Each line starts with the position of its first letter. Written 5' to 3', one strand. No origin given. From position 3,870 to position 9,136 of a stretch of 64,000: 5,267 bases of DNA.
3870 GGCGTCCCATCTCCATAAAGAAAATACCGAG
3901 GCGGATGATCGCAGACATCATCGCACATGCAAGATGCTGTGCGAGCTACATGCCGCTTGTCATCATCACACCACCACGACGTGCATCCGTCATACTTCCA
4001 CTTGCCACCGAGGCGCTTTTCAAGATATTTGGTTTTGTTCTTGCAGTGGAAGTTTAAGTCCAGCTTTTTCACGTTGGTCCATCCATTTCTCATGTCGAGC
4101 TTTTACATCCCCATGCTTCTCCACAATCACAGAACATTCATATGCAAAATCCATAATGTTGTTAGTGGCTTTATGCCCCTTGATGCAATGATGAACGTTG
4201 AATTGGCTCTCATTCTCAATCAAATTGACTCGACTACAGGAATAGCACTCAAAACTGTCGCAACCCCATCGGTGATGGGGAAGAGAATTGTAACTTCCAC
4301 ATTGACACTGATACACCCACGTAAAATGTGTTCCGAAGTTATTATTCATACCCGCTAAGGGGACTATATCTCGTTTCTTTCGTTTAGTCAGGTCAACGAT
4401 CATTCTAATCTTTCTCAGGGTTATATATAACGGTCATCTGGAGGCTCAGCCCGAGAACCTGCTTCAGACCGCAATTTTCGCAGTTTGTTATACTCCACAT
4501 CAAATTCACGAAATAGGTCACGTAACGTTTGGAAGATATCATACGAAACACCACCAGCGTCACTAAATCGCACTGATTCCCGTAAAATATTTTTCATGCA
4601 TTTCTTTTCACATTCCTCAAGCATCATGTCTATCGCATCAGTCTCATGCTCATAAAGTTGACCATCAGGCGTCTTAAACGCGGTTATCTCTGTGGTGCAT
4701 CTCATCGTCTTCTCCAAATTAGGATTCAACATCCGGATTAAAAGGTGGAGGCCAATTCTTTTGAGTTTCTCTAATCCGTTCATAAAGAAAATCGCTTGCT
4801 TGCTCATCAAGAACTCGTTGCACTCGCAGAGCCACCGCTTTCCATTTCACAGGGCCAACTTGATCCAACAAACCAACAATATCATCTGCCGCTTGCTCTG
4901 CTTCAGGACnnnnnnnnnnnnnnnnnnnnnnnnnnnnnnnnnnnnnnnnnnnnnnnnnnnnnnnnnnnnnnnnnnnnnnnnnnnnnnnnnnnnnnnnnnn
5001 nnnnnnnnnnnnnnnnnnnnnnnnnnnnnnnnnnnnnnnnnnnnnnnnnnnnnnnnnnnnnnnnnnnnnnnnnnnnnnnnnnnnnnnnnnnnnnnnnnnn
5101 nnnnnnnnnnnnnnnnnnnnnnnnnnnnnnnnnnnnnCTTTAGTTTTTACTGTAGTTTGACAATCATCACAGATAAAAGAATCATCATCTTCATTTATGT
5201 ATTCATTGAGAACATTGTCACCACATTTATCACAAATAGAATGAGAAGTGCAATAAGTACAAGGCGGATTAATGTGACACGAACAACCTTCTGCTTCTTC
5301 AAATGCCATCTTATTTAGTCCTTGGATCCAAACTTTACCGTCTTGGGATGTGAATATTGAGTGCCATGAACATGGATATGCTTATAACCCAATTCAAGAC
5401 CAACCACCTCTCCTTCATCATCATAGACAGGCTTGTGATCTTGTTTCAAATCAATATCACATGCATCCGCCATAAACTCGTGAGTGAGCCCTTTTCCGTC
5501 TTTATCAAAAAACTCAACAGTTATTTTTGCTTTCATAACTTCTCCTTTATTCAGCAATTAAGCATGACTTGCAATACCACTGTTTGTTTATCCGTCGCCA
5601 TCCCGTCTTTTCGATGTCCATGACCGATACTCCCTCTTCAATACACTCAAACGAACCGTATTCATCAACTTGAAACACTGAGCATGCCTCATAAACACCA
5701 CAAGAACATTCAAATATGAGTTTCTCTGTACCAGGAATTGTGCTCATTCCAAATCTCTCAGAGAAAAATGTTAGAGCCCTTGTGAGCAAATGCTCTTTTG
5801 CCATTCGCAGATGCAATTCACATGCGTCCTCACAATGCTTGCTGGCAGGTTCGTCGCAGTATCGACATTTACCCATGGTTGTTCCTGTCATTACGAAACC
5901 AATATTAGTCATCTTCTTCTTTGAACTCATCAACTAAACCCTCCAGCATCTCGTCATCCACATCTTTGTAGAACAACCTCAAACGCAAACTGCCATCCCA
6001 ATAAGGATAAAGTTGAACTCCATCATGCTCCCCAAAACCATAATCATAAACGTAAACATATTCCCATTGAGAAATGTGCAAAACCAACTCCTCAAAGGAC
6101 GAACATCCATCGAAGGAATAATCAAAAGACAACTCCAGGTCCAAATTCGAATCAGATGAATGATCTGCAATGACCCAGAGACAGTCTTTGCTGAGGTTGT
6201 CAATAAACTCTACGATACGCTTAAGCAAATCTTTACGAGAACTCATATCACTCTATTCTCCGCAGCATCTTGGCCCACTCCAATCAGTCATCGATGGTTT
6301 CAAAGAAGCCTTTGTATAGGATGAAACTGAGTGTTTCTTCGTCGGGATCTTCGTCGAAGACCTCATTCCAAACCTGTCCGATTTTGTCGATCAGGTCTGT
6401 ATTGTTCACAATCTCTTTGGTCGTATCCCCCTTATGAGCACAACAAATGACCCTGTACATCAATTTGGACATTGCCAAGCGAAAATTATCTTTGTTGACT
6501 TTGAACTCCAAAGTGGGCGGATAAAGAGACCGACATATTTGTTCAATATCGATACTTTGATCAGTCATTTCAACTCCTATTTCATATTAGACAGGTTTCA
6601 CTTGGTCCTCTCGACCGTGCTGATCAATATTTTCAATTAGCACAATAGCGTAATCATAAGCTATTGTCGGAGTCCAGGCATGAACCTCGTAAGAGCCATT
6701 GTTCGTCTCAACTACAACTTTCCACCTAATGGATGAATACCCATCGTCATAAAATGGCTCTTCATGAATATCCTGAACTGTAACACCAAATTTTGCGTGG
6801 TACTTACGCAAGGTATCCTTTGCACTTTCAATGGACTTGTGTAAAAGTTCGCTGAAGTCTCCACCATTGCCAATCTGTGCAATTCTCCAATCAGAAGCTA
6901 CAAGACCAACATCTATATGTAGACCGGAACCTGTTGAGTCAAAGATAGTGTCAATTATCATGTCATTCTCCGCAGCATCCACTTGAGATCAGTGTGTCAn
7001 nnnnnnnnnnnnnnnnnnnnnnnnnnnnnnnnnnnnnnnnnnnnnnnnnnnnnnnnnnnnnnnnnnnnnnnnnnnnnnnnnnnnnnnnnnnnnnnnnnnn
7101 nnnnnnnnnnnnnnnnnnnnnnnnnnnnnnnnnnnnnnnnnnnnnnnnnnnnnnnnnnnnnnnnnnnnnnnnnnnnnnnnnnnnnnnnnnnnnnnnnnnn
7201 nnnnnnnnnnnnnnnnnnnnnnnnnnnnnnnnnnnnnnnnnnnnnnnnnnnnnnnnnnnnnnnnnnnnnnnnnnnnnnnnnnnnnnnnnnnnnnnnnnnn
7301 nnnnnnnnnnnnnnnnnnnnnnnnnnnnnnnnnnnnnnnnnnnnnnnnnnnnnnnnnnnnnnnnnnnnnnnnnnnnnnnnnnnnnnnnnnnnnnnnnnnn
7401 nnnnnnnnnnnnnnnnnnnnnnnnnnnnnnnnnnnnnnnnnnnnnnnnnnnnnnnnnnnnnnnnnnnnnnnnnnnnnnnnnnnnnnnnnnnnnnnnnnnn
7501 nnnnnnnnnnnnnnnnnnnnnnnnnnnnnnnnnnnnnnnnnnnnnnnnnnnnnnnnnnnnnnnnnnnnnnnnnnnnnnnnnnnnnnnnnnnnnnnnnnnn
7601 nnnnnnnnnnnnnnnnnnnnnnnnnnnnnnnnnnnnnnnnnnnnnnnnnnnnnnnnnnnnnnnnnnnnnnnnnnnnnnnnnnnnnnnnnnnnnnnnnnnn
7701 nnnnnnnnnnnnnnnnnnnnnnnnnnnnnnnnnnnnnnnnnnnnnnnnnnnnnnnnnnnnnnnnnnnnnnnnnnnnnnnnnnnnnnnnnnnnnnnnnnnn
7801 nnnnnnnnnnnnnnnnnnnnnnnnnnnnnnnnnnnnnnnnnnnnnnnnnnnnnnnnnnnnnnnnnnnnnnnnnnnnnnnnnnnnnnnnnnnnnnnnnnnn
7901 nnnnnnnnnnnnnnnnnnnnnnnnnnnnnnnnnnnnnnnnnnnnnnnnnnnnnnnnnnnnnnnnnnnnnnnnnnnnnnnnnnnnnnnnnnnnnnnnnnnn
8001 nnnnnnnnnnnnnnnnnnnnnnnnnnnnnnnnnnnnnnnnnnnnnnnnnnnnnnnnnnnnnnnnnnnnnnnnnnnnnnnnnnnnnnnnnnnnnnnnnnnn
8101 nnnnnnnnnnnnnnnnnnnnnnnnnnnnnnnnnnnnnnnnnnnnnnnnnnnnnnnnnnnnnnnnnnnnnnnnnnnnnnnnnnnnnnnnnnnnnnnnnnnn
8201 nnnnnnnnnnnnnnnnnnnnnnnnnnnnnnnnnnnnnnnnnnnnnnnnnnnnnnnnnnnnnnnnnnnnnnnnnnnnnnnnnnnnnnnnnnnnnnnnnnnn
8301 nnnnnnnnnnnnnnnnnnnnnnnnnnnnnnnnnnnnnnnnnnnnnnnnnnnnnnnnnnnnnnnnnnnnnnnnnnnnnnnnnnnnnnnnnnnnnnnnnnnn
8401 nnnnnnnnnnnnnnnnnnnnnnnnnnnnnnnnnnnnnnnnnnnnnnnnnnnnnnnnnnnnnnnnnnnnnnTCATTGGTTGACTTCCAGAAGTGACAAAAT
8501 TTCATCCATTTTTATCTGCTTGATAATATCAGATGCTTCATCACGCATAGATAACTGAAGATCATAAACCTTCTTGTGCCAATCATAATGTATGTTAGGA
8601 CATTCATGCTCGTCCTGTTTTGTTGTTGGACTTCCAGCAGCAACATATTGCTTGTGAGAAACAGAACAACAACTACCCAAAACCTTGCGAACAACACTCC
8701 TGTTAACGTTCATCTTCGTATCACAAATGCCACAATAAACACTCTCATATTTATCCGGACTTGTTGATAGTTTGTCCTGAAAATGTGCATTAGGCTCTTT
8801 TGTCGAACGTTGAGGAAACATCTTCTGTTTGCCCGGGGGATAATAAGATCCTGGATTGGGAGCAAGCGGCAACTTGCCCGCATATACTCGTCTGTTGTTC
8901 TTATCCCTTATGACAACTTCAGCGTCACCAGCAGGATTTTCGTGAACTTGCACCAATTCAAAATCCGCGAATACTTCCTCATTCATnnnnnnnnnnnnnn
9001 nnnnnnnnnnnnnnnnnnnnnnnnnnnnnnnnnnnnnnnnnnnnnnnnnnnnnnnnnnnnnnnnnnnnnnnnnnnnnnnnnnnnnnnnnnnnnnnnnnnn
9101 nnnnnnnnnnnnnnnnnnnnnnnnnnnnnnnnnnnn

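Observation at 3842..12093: Island of about 30 small genes (50-190 aa), rich in C4 zinc ribbons, each with its own promoter. A candidate host-takeover or anti-defence region.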

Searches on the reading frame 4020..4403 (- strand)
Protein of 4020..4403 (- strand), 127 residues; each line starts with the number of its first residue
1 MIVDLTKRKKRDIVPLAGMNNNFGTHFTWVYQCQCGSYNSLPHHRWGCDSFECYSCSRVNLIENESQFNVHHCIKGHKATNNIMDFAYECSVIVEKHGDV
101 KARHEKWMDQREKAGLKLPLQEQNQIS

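Call 85: find_homologous_proteins(query=window:4020-4403:-, max_evalue=0.1)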
Query window:4020-4403:- (127 aa): 1 proteins with E <= 0.1 among 1 candidates.
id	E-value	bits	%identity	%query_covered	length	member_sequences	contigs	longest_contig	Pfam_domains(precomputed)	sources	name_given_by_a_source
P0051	1.3e-85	302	100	100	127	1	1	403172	-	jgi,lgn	jgi:hypothetical protein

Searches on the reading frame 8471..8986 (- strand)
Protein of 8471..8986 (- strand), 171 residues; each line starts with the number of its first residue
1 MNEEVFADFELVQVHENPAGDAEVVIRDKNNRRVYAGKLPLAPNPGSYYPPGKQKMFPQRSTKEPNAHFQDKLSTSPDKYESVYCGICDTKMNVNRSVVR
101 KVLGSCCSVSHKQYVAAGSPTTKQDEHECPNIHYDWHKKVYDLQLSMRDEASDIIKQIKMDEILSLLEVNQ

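Call 42: find_homologous_proteins(query=window:8471-8986:-, max_evalue=0.01)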
Query window:8471-8986:- (171 aa): 5 proteins with E <= 0.01 among 17 candidates.
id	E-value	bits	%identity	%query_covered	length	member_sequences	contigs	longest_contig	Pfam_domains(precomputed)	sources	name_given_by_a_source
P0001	9.1e-113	392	100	100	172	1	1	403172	-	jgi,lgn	jgi:hypothetical protein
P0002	7.7e-59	216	88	65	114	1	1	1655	-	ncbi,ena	-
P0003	2.0e-51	192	79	65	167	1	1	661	-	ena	-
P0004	5.4e-50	188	81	63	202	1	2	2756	-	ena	-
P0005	6.1e-40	155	65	66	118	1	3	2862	-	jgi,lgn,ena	-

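Call 43: find_encoding_contigs(protein=P0004, flank=5000, max_places=3)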
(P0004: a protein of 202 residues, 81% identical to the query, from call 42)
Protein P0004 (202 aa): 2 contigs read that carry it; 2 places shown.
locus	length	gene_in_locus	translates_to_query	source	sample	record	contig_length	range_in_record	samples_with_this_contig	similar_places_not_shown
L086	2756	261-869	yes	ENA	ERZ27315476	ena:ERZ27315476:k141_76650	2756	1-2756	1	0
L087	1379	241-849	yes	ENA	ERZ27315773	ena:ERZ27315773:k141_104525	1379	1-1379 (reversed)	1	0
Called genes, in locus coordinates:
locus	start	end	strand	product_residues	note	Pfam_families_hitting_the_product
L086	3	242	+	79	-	?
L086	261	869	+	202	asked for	-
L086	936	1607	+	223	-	-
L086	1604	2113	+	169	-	-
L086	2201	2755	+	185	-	?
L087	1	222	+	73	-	?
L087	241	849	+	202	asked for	-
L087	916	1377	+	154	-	?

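Call 44: find_encoding_contigs(protein=P0005, flank=5000, max_places=3)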
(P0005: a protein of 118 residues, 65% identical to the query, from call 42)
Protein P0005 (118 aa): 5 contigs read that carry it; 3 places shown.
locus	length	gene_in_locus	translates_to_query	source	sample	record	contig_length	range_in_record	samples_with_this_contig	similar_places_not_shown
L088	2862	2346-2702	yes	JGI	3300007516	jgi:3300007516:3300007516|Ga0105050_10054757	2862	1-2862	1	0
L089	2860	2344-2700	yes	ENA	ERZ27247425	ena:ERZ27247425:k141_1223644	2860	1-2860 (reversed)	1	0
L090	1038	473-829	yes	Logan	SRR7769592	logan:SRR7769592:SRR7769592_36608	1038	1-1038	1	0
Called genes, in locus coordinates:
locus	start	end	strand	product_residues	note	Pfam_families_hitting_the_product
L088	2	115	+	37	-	?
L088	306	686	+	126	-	-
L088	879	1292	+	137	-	-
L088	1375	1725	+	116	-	-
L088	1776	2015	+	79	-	-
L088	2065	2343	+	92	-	-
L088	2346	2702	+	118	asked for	-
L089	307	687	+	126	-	-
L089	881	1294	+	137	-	-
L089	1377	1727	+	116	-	-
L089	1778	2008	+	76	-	-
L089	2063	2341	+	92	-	-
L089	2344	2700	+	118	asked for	-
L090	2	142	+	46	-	?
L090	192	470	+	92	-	-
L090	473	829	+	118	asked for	-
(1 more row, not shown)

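Call 45: find_encoding_contigs(protein=P0002, flank=5000, max_places=3)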
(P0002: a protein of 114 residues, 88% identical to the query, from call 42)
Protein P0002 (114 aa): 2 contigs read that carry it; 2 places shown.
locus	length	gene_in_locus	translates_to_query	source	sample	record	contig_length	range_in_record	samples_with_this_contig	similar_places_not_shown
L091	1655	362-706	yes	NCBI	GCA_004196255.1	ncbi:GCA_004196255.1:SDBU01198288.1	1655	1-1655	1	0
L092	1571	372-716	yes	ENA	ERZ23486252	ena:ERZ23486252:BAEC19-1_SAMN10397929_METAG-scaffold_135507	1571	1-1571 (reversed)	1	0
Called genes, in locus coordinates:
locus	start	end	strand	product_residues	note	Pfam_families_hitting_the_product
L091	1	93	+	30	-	?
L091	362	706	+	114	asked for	-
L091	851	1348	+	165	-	-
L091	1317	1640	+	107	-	-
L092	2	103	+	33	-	?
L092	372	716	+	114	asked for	-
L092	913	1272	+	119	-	-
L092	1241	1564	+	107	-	-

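Call 67: find_encoding_contigs(protein=P0001, flank=10000, max_places=2)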
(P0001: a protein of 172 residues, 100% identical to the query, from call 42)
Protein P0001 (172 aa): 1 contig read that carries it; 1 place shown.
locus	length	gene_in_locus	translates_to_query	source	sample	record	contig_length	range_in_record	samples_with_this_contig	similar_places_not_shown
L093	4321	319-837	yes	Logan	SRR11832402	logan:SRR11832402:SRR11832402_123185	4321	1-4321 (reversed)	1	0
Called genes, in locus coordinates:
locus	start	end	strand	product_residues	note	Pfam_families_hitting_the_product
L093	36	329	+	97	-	-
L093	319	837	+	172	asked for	-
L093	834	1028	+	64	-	-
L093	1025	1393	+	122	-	-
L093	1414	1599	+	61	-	-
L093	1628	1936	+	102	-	-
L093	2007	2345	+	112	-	-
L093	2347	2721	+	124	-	-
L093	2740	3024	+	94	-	-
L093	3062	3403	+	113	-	-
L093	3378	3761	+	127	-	-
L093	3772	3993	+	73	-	-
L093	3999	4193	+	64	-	-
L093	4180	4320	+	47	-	?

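Call 93: predict_structure(alignment_id=A3)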
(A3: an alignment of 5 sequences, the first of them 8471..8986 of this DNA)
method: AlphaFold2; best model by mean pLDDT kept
length: 171 residues; sequences in the alignment: 5
mean_pLDDT: 39.0   pTM: 0.22
mean pLDDT of the five models: 39.0, 38.4, 38.4, 38.3, 37.1
residues with pLDDT >= 90: 0; 70-90: 0; 50-70: 32; < 50: 139
segments of 3 or more residues with pLDDT < 50: 1-22, 27-29, 38-148
pLDDT, mean of each block of 10 residues (from residue 1): 37 46 51 50 34 27 27 33 40 37 32 30 31 35 44 56 54 46
secondary structure, 60 per line:
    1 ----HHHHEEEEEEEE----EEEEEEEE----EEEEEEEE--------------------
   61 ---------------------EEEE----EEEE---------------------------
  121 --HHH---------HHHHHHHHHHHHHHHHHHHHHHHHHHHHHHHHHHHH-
elements in order: H5-8 E9-16 E21-28 E33-40 E82-85 E90-93 H135-170

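Call 101: find_related_loci(query=A3, collection=metagenome_contigs, flank=10000)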
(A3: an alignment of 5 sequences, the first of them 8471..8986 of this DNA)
Query A3 (171 aa) in metagenome_contigs; peptide patterns used: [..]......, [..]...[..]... (x = any residue, [..] = any of these).
97 stretches matched a pattern; 2 encode a relative of the query (tblastn E <= 1e-3); 2 distinct loci.
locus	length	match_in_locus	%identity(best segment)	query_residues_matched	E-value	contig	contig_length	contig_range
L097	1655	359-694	88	55-167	8e-69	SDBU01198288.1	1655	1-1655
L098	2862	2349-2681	65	56-168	3e-47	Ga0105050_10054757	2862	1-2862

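Call 102: find_related_loci(query=A3, collection=viral_contigs, flank=10000)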
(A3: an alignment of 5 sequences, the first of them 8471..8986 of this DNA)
Query A3 (171 aa) in viral_contigs; peptide patterns used: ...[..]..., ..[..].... (x = any residue, [..] = any of these).
53 stretches matched a pattern, but none encodes a relative of the query by tblastn (E <= 1e-3).

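Call 110: search_protein_families(library=pfam, max_evalue=0.001, proteins=[L086:3-242:+, L086:936-1607:+, L086:1604-2113:+, L086:2201-2755:+, L091:851-1348:+, L091:1317-1640:+, L088:306-686:+, L088:879-1292:+, L088:1375-1725:+, L088:2065-2343:+])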
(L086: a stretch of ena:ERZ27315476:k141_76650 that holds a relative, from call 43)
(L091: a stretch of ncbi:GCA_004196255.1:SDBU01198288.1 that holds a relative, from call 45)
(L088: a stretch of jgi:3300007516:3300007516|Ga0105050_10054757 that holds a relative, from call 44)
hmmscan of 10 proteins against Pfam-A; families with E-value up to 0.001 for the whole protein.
L086:3-242:+ (79 aa): 1 family
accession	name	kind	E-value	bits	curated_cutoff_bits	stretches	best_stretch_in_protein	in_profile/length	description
PF14572.12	Pribosyl_synth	-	3.8e-09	37.2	27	1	2-74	109-182/184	Phosphoribosyl synthetase-associated domain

L086:936-1607:+ (223 aa): 0 families

L086:1604-2113:+ (169 aa): 0 families

L086:2201-2755:+ (185 aa): 1 family
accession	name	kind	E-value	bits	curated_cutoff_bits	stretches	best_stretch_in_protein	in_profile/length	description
PF17767.7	NAPRTase_N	-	1.5e-26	93.6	32.6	1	9-132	1-125/125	Nicotinate phosphoribosyltransferase (NAPRTase) N-terminal domain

L091:851-1348:+ (165 aa): 1 family
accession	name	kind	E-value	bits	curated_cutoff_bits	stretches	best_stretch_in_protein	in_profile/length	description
PF02026.21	RyR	-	4.1e-05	24.2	27.4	1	84-163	2-81/91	RyR domain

L091:1317-1640:+ (107 aa): 0 families

L088:306-686:+ (126 aa): 0 families

L088:879-1292:+ (137 aa): 0 families

L088:1375-1725:+ (116 aa): 0 families

L088:2065-2343:+ (92 aa): 0 families

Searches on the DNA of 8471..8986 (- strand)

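Call 71: search_rna_families(sources=[L091, L092, L088], threshold=evalue, max_evalue=0.01)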
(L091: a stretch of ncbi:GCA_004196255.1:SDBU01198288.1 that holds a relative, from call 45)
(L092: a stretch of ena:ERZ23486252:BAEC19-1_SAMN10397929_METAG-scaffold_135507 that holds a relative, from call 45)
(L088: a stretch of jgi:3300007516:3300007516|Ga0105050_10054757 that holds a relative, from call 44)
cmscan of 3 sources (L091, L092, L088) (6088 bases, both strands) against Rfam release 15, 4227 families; matches with E-value up to 0.01: 0.
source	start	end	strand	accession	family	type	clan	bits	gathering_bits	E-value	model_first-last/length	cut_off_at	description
